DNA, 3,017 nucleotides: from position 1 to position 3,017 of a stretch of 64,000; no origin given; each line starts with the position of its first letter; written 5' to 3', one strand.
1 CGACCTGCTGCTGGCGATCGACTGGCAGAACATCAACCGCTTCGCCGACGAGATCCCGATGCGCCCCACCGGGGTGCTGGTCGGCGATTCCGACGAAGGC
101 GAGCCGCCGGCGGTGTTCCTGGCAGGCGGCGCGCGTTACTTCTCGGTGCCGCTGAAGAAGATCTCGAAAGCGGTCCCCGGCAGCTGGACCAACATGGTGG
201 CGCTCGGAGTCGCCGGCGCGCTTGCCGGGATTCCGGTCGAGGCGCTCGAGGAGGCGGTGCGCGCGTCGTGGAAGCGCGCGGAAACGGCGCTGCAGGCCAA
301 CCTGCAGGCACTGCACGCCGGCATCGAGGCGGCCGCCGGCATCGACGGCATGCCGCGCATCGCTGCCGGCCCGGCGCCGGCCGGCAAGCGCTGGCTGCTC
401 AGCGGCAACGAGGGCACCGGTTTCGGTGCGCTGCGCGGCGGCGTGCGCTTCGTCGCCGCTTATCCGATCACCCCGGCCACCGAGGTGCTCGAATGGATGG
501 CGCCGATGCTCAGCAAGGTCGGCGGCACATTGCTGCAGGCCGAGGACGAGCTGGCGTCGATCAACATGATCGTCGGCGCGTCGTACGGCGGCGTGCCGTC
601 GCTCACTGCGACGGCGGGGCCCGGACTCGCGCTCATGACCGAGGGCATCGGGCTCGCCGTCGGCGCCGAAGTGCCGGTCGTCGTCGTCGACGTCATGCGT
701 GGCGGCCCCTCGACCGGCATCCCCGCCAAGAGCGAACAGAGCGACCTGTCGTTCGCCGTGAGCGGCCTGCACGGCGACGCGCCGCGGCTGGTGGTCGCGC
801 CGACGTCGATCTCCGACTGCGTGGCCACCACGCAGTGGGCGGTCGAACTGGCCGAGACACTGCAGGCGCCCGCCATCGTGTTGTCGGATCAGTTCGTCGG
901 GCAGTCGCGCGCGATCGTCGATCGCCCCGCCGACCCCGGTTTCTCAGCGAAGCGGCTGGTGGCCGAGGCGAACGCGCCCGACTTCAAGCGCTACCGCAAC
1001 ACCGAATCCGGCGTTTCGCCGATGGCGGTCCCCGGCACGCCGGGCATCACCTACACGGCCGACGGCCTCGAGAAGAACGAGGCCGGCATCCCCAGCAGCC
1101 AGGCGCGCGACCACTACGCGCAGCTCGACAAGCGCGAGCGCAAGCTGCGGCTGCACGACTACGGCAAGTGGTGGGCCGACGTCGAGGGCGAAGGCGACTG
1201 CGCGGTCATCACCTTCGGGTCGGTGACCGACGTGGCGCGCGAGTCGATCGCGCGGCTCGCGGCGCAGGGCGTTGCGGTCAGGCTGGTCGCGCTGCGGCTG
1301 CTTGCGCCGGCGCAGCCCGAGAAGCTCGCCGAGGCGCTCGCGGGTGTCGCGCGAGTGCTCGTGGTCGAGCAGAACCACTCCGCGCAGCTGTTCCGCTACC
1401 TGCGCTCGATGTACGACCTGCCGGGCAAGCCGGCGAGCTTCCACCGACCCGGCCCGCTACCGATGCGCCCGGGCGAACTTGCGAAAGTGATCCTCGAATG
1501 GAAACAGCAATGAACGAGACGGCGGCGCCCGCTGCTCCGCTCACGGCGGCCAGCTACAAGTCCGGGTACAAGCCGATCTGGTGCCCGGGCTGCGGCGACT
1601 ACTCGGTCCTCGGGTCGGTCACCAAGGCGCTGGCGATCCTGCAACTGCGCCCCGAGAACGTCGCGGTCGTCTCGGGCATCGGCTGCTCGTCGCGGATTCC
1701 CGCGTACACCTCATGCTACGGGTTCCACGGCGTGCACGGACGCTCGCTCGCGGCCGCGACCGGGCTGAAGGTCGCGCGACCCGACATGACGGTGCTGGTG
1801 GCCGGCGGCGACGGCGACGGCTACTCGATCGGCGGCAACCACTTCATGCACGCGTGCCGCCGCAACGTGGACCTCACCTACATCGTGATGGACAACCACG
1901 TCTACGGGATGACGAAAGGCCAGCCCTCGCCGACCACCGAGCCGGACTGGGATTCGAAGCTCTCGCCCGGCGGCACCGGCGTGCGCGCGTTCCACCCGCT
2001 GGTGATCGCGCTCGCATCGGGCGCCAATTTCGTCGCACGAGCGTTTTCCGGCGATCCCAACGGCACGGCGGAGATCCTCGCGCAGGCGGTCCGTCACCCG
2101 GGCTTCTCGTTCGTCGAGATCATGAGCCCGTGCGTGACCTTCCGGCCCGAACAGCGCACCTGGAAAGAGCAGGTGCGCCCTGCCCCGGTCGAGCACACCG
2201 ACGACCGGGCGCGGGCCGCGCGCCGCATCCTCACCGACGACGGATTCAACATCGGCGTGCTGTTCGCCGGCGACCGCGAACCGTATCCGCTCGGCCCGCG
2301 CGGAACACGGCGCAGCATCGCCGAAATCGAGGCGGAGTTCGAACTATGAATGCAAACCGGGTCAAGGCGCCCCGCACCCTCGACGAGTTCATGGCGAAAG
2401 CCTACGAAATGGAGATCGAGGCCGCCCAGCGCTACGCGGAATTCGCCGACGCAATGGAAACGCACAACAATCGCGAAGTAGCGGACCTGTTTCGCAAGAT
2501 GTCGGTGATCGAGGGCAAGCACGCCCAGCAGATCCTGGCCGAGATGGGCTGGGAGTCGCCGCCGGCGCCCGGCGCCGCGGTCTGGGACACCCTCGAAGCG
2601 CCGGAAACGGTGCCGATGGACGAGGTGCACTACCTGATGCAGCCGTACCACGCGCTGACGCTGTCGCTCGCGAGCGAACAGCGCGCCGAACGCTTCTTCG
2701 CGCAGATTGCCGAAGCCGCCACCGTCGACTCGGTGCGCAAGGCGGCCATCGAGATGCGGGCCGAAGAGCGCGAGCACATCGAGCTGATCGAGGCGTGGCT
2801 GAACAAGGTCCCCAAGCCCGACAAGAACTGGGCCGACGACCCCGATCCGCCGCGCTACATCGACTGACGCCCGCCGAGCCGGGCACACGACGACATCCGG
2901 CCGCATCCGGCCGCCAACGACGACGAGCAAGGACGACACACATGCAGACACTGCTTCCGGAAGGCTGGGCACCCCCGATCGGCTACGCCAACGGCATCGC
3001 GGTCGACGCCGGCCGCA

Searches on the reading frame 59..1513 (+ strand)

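Call 69: search_protein_families(library=pfam, proteins=[window:59-1513:+])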
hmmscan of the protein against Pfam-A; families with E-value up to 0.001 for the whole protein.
window:59-1513:+ (484 aa): 4 families
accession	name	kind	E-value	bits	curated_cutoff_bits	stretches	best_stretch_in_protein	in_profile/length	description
PF01855.24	POR_N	-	2.1e-53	181.9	27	1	123-353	2-226/231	Pyruvate flavodoxin/ferredoxin oxidoreductase, thiamine diP-bdg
PF01558.24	POR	-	3.8e-12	47.1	27.4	1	2-90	77-173/173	Pyruvate ferredoxin/flavodoxin oxidoreductase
PF17147.9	PFOR_II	-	9.6e-07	29.5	27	1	380-442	2-64/102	Pyruvate:ferredoxin oxidoreductase core domain II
PF02780.25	Transketolase_C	-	2.1e-06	28.1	25.9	1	372-440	4-71/124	Transketolase, C-terminal domain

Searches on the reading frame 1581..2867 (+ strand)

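Call 69: search_protein_families(library=pfam, proteins=[window:1581-2867:+])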
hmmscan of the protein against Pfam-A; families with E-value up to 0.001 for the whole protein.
window:1581-2867:+ (428 aa): 2 families
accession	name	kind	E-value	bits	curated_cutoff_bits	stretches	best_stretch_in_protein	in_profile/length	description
PF02915.23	Rubrerythrin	-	2.3e-12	47.9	22.8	1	269-320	1-51/137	Rubrerythrin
PF00210.30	Ferritin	-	0.00022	21.6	24.5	0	244-318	52-132/142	Ferritin-like domain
